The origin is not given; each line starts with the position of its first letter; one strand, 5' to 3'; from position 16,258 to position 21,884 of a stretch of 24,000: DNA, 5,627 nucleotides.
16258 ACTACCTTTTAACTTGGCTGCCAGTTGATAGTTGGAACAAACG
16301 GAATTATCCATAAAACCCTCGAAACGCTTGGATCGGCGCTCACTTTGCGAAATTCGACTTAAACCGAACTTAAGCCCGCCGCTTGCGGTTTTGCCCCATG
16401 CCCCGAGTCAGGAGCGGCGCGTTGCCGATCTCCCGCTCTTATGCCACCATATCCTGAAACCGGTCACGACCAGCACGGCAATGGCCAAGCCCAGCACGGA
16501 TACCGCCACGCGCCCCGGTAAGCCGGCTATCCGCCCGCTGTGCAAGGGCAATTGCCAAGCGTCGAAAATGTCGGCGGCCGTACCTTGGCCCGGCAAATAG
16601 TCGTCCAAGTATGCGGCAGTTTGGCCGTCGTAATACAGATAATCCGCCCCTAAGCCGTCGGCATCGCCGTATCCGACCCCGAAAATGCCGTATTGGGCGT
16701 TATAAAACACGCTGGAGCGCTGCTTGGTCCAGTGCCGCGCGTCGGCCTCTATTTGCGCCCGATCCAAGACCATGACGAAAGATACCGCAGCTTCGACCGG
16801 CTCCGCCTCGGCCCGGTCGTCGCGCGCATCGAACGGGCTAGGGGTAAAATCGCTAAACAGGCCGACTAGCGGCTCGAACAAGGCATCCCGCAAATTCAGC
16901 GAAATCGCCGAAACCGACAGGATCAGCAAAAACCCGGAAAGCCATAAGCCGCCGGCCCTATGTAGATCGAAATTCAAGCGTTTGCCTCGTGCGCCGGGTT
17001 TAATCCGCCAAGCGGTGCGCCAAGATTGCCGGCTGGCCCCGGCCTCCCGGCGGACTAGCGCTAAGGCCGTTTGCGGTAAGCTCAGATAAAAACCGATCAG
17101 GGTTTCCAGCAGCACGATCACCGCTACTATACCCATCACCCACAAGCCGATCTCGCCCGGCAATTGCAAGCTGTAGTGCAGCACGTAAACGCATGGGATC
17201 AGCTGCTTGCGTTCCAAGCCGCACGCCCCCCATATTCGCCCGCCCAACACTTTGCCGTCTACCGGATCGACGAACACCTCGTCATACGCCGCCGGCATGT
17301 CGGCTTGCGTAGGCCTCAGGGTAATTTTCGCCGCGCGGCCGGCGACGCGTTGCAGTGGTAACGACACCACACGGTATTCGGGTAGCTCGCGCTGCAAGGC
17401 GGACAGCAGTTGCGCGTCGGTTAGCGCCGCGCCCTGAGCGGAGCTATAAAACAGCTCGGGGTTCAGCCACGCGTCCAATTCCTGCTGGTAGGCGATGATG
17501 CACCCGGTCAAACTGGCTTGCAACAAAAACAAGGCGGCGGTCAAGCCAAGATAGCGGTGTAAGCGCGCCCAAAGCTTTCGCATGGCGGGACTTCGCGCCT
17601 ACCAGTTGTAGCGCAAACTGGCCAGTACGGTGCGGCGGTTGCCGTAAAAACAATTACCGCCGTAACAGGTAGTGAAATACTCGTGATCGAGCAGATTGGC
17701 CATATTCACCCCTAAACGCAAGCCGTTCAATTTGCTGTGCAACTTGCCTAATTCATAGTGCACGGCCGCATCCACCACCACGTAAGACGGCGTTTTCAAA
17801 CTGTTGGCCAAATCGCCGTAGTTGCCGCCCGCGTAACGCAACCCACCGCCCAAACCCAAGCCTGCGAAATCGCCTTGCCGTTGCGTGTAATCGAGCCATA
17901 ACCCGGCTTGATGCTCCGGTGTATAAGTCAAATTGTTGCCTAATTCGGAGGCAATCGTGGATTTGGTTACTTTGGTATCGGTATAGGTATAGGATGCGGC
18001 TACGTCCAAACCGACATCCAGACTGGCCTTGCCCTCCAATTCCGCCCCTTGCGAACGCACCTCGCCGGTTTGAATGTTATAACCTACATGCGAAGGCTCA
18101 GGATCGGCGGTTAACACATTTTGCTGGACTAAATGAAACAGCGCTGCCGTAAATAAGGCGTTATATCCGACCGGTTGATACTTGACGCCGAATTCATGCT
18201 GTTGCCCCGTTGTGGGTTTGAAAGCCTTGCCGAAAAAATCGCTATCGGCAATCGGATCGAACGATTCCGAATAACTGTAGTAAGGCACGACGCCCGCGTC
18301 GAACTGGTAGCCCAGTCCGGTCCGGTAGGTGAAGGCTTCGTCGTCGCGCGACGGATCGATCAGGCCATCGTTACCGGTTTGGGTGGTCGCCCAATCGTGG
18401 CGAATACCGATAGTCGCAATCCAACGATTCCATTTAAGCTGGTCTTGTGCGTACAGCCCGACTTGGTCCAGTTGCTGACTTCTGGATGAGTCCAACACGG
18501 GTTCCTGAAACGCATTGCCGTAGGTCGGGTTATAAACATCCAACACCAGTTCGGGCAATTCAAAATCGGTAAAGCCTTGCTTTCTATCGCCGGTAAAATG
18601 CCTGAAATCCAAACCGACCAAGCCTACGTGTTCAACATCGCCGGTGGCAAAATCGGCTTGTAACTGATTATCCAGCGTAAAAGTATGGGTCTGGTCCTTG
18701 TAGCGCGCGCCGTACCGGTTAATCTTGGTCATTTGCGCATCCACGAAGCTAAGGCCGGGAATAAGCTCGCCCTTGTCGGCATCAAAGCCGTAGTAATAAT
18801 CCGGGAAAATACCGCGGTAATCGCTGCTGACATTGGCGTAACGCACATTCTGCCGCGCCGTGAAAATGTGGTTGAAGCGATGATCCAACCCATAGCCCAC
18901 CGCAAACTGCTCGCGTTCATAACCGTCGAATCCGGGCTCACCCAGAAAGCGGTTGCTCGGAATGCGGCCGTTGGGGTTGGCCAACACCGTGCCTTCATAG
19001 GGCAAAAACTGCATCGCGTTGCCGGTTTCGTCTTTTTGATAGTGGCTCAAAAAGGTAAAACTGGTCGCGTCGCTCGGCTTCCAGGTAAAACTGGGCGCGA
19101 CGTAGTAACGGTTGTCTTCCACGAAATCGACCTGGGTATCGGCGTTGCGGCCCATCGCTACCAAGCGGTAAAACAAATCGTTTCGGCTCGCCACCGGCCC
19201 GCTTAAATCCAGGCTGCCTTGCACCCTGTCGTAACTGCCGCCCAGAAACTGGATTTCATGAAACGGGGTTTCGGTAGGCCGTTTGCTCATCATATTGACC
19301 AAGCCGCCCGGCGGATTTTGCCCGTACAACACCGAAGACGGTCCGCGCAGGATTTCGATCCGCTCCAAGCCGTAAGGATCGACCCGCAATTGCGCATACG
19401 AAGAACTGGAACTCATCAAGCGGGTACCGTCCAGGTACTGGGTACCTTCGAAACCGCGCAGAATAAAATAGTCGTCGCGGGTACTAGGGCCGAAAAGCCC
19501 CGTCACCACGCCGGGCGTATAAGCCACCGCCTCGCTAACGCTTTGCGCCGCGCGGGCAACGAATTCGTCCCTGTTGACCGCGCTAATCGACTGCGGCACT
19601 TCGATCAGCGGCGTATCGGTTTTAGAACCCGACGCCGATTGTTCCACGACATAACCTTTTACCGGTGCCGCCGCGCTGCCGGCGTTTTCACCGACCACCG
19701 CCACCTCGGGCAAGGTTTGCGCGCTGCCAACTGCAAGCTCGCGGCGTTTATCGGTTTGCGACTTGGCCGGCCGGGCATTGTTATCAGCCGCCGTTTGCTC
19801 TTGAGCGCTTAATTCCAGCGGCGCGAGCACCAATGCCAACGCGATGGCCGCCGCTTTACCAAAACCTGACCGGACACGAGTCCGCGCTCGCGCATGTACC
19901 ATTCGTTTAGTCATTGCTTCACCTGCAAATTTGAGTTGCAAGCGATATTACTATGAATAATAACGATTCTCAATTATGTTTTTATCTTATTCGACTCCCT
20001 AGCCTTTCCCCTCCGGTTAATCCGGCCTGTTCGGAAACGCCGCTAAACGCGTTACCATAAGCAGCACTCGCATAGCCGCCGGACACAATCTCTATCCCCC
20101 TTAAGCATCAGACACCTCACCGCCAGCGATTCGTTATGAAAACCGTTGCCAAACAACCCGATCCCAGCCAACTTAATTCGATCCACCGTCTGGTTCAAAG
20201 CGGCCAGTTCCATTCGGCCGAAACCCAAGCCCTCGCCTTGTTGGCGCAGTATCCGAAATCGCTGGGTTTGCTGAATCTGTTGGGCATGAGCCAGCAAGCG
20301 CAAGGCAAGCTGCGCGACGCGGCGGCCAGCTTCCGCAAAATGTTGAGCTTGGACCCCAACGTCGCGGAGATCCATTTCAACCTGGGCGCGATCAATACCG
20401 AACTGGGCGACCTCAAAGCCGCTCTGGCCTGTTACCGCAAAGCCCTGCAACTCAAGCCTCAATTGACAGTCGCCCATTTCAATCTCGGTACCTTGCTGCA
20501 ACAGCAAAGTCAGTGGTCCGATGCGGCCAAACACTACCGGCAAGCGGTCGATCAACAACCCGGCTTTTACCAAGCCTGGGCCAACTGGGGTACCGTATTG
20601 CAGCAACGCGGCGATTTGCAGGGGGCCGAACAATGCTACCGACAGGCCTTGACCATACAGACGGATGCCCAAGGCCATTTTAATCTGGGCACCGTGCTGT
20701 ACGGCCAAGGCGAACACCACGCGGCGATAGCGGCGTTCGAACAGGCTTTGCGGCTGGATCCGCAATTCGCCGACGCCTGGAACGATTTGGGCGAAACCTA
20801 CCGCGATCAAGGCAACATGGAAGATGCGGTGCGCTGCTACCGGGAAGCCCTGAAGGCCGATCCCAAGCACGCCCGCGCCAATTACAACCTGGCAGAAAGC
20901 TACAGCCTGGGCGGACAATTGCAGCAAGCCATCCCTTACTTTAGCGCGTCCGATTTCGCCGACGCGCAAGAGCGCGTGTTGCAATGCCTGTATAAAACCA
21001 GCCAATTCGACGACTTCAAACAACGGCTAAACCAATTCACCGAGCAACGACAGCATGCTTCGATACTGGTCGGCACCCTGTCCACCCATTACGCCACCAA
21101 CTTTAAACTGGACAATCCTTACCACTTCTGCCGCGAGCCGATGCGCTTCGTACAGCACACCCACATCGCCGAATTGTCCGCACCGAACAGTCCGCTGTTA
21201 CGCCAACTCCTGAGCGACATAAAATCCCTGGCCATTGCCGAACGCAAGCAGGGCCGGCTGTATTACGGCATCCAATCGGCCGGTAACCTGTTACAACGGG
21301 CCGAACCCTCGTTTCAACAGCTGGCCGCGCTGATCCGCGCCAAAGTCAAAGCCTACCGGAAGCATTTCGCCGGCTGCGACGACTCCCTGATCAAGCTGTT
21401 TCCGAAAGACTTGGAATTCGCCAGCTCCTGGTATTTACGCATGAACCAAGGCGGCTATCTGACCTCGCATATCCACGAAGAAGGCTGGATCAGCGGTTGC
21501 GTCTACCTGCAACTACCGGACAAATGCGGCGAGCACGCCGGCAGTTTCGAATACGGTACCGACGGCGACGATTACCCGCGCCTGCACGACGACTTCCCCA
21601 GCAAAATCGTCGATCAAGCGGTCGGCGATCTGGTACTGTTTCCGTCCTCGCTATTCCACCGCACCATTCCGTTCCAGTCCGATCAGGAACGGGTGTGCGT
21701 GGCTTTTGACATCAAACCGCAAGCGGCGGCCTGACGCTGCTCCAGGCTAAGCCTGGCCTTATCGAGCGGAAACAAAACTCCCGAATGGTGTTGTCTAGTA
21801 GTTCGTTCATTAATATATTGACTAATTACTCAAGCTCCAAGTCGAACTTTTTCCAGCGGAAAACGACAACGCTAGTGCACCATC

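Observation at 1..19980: Fur-controlled acyl-peptide siderophore island: pyoverdine-style acylate/export/deacylate logistics with hydroxamate and beta-hydroxy-acid chemistry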

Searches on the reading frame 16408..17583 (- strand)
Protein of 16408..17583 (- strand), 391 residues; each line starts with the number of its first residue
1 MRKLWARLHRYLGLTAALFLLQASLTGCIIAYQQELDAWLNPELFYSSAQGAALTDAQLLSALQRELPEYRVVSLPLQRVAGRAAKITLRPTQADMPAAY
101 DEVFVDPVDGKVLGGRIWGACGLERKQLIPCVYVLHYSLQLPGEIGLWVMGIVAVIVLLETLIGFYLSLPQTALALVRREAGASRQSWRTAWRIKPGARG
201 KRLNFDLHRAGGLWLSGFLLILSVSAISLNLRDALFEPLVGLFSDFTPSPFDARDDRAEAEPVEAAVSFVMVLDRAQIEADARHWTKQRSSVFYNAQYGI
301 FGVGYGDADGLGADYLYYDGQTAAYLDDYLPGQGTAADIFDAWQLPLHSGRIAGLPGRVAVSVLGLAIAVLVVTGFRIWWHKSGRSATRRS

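Call 9: search_protein_families(library=pfam, proteins=[window:16408-17583:-], max_evalue=0.01)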
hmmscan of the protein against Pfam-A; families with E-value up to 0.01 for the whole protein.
window:16408-17583:- (391 aa): 1 family
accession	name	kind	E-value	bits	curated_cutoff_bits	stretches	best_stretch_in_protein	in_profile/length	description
PF03929.21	PepSY_TM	-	5e-60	204.3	28.8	1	7-382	2-295/295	PepSY-associated TM region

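Call 25: search_protein_families(library=ncbifam, proteins=[window:16408-17583:-], max_evalue=0.001)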
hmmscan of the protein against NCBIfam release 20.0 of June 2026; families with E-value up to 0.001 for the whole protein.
window:16408-17583:- (391 aa): 0 families

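Call 30: search_solved_structures(query=window:16408-17583:-, max_evalue=0.01, show_alignments=1)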
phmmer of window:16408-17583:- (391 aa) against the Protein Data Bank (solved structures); distinct sequences matched with E-value up to 0.01: 1.
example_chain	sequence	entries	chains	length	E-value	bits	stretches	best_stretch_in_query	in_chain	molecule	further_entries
7abw_A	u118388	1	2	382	3.1e-77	263.6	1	1-383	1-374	PepSY domain-containing protein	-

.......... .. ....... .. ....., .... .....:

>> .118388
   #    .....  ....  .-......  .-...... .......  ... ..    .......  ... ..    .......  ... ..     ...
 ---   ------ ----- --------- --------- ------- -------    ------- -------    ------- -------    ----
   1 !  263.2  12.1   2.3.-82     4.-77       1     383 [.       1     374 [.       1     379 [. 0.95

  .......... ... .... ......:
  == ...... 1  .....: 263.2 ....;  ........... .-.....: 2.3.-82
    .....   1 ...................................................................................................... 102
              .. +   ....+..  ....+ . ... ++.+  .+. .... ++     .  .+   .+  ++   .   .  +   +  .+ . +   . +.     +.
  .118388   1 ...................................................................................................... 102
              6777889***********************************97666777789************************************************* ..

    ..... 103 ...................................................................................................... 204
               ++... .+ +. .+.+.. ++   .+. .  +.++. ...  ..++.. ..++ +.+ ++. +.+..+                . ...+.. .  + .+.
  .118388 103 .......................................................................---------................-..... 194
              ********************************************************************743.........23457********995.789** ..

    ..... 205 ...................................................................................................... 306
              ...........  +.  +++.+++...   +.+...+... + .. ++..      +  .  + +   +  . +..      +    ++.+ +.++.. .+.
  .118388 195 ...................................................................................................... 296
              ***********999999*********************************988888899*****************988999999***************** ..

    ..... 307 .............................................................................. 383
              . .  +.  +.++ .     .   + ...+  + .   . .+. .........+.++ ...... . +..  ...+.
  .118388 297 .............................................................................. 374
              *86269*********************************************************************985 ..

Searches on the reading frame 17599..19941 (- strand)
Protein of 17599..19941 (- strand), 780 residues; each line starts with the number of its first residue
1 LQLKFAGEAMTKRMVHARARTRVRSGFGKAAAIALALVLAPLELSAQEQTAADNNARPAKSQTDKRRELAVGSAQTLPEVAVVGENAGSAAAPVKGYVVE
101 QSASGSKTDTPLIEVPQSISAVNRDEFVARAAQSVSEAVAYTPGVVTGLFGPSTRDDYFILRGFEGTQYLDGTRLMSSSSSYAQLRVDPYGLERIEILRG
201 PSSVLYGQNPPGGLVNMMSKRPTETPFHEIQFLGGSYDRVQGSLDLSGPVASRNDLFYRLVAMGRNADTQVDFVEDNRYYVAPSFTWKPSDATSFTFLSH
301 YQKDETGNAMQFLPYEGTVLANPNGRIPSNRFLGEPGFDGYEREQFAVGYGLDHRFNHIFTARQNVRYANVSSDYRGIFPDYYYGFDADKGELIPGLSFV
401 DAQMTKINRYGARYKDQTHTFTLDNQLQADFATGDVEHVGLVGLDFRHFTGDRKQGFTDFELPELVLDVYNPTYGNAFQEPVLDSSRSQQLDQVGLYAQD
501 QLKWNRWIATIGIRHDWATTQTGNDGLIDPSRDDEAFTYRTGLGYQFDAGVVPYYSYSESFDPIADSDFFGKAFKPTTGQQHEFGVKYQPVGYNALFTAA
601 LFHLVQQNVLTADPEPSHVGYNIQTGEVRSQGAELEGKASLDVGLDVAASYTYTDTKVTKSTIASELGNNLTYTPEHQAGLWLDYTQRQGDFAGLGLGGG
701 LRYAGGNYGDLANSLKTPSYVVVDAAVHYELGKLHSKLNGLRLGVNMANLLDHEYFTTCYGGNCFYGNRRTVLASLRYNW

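Call 9: search_protein_families(library=pfam, proteins=[window:17599-19941:-], max_evalue=0.01)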
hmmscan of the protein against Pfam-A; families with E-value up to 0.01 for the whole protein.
window:17599-19941:- (780 aa): 2 families
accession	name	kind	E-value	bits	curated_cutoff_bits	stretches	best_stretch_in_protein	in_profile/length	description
PF00593.30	TonB_dep_Rec_b-barrel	-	1.2e-65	223.6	27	1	287-750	2-436/436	TonB dependent receptor-like, beta-barrel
PF07715.20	Plug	-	1.8e-21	77.1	23.9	1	112-213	2-106/107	TonB-dependent Receptor Plug Domain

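Call 25: search_protein_families(library=ncbifam, proteins=[window:17599-19941:-], max_evalue=0.001)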
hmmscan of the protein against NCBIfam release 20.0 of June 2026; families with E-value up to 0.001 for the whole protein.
window:17599-19941:- (780 aa): 26 families (the best 25 are shown)
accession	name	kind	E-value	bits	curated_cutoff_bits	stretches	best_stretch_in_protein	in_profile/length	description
NF007465.0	PRK10044.1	equivalog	4e-186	620.4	803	1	82-775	46-721/726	ferrichrome porin FhuA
NF010650.0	PRK14049.1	equivalog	1.8e-166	555.4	904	1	59-780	28-729/729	ferrioxamine B receptor precursor protein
NF047944.1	FoxamRcptFoxA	equivalog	3.1e-155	518.3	1300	1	66-779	6-696/697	ferrioxamine B receptor FoxA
NF010651.0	PRK14050.1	equivalog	5.1e-155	517.5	884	1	74-780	36-730/730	TonB-dependent siderophore receptor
TIGR01783.1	TonB-siderophor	subfamily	2.5e-111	373.4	223.5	1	114-779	1-648/649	TonB-dependent siderophore receptor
NF007349.0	PRK09840.1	equivalog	3.9e-47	160.7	686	2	82-521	39-476/760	catecholate siderophore receptor Fiu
NF049960.1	siderphRecptFauA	equivalog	4.5e-28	98.1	900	1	64-778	26-725/727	TonB-dependent alcaligin siderophore receptor FauA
TIGR01785.1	TonB-hemin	subfamily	6.1e-28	97.7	316.85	2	408-780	294-677/677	TonB-dependent heme/hemoglobin receptor family protein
NF007447.0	PRK10003.1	equivalog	3.6e-25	88.4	666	1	81-778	43-725/727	ferric-rhodotorulic acid/ferric-coprogen receptor FhuE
TIGR01786.1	TonB-hemlactrns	subfamily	8.5e-24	83.9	323.75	2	405-759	317-690/719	TonB-dependent hemoglobin/transferrin/lactoferrin family receptor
NF010010.0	PRK13483.1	equivalog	1.4e-16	59.6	927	2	101-225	38-168/660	ligand-gated channel protein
TIGR01779.1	TonB-B12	equivalog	2.6e-16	59.3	599.7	1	80-248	14-182/614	TonB-dependent vitamin B12 receptor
NF041535.1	TonB_rec_PqqU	equivalog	3.1e-16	58.9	1200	2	571-756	465-644/676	TonB-dependent receptor PqqU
NF010038.0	PRK13513.1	equivalog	1.6e-13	50.1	942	1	65-307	7-261/659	ligand-gated channel protein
NF050067.1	TonBEntbctnRecCfrA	equivalog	4.8e-13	48.3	1200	1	102-297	32-241/698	TonB-dependent ferric enterobactin receptor CfrA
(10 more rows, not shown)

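Call 83: search_solved_structures(query=window:17599-19914:-, max_evalue=1e-20)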
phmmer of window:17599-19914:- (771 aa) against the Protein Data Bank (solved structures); distinct sequences matched with E-value up to 1e-20: 23.
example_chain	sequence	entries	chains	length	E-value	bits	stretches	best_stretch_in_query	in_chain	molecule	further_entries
3qlb_A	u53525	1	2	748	1.5e-176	592.2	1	67-771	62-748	Enantio-pyochelin receptor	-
8a60_A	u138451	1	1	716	8e-152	510.5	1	79-769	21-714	Ferrichrome outer membrane transporter/phage receptor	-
8a8c_A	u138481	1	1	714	1.1e-151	509.9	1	80-769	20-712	Ferrichrome outer membrane transporter/phage receptor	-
1by3_A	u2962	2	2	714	9.7e-151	506.9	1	80-769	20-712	PROTEIN (FERRICHROME-IRON RECEPTOR PRECURSOR (FHUA)) | FERRIC HYDROXAMATE UPTAKE PROTEIN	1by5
2fcp_A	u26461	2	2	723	1.3e-149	503.1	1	80-769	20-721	PROTEIN (FERRIC HYDROXAMATE UPTAKE RECEPTOR) | FhuA iron-ferrichrome transporter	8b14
1fcp_A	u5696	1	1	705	3.1e-149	501.9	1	81-769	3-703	PROTEIN (FERRIC HYDROXAMATE UPTAKE RECEPTOR)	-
1qff_A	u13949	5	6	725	3.2e-148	498.5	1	80-769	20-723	FERRIC HYDROXAMATE UPTAKE RECEPTOR | PROTEIN (FERRIC HYDROXAMATE UPTAKE RECEPTOR) | FERRIC HYDROXAMATE RECEPTOR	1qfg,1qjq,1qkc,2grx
1fi1_A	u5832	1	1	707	6.4e-148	497.5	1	81-769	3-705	FERRICHROME-IRON RECEPTOR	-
4cu4_A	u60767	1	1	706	7.8e-148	497.2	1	83-769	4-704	FERRICHROME-IRON RECEPTOR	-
6i97_A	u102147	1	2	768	2.9e-146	492.1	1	66-770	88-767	Metal-pseudopaline receptor CntO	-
6z8a_A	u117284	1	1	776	3e-146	492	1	66-770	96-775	Ferrioxamine receptor FoxA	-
8b43_A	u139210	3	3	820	1.2e-145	490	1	66-770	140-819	Metal-pseudopaline receptor CntO | Ferrioxamine receptor FoxA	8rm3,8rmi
6i96_A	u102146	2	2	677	2.6e-145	488.9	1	75-770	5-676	Metal-pseudopaline receptor CntO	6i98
5fok_A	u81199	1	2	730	1.3e-34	122.9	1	73-766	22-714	IRON TRANSPORT OUTER MEMBRANE RECEPTOR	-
1xkw_A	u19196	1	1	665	2.8e-31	111.9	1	104-768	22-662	Fe(III)-pyochelin receptor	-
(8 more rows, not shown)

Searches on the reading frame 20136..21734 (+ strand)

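Call 9: search_protein_families(library=pfam, proteins=[window:20136-21734:+], max_evalue=0.01)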
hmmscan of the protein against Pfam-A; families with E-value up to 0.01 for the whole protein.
window:20136-21734:+ (532 aa): 36 families (the best 25 are shown)
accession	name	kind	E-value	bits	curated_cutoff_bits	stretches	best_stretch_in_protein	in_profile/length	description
PF00515.34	TPR_1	-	4.8e-54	178.5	27.8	6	212-245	1-34/34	Tetratricopeptide repeat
PF07719.23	TPR_2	-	3.9e-48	158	27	6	212-245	1-34/34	Tetratricopeptide repeat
PF13414.12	TPR_11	-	5.1e-42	141.7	26.8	5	219-256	1-38/42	TPR repeat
PF13181.12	TPR_8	-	1.6e-38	128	25.7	3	212-245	1-34/34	Tetratricopeptide repeat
PF13432.12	TPR_16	-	1.4e-37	128.1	32.7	4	183-231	2-50/65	Tetratricopeptide repeat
PF13431.12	TPR_17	-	2.2e-33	112.1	24.4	3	200-232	1-33/34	Tetratricopeptide repeat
PF13424.12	TPR_12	-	3.1e-29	101.4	30.1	4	147-209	5-76/77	Tetratricopeptide repeat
PF13428.12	TPR_14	-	5.3e-27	92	23.5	2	213-254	2-43/44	Tetratricopeptide repeat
PF13759.12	2OG-FeII_Oxy_5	-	2.6e-26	92.4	27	1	430-525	1-101/101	Putative 2OG-Fe(II) oxygenase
PF14559.12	TPR_19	-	1.3e-24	86.7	25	5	188-233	1-46/68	Tetratricopeptide repeat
PF13176.12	TPR_7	-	8.7e-24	82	27.9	1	214-245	1-34/36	Tetratricopeptide repeat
PF13374.12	TPR_10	-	4.9e-18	64.9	27.5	1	216-240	6-30/42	Tetratricopeptide repeat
PF23914.1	TPR_CcmH_CycH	-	1.6e-16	61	42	2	172-270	43-145/158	Cytochrome c-type biogenesis protein H TPR domain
PF24575.1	TPR_Slam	-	2.2e-16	60.6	35.2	2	80-133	50-103/104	Surface lipoprotein assembly modifier, N-terminal TPR repeats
PF13174.12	TPR_6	-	6.9e-16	58.2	26.3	0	218-244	6-32/33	Tetratricopeptide repeat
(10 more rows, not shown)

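Call 61: search_protein_families(library=ncbifam, proteins=[window:20136-21734:+], max_evalue=5)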
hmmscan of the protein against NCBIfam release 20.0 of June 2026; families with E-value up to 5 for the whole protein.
window:20136-21734:+ (532 aa): 46 families (the best 25 are shown)
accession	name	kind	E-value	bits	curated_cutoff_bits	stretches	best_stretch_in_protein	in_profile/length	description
TIGR02521.1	type_IV_pilW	equivalog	8.2e-41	140.1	154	4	136-270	56-193/234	type IV pilus biogenesis/stability protein PilW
TIGR02917.1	PEP_TPR_lipo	equivalog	1.8e-32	112.2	312.2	1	21-287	341-609/899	XrtA/PEP-CTERM system TPR-repeat protein PrsT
NF040959.1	MamA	equivalog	7.4e-26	90.9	200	3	113-238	73-199/204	magnetosome protein MamA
NF033758.1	gliding_GltE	equivalog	1.7e-24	86.6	225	3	109-177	84-152/411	adventurous gliding motility TPR repeat lipoprotein GltE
NF033762.1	social_mot_Tgl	equivalog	4.2e-24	85.3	225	2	49-189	37-181/252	social motility TPR repeat lipoprotein Tgl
NF033920.0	C39_PA2778_fam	equivalog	2.2e-23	83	150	4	90-175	169-254/255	PA2778 family cysteine peptidase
TIGR02552.1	LcrH_SycD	equivalog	1.3e-20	73.5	104.8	3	187-270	27-110/136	SycD/LcrH family type III secretion system chaperone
NF047507.1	TPR_BatC_Lepto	exception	2.6e-17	63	175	3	54-136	69-155/214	TPR repeat-containing protein BatC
NF002725.1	PRK02603.1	equivalog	2.8e-16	60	143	3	50-135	42-130/173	photosystem I assembly protein Ycf3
TIGR00540.1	TPR_hemY_coli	hypoth_equivalog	3.7e-16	58.9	142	3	102-171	317-385/385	heme biosynthesis-associated TPR protein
TIGR02466.1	TIGR02466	subfamily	6.4e-15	55.5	62.5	1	375-526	46-198/201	TIGR02466 family protein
NF047371.1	FlcA_CTERM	equivalog_domain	6.4e-15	54.6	300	2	67-174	428-536/646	periplasmic flagellar collar protein FlcA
TIGR02795.1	tol_pal_ybgF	equivalog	1.7e-14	54.5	90.1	4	14-103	7-102/119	tol-pal system protein YbgF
NF008757.0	PRK11788.1-5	equivalog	3e-14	53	363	2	70-211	173-315/388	lipopolysaccharide assembly protein LapB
NF053607.1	CHU_0125_OmpA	equivalog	2.1e-13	49.7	620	3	222-280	29-87/639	CHU_0125 family OmpA-like outer membrane integrity protein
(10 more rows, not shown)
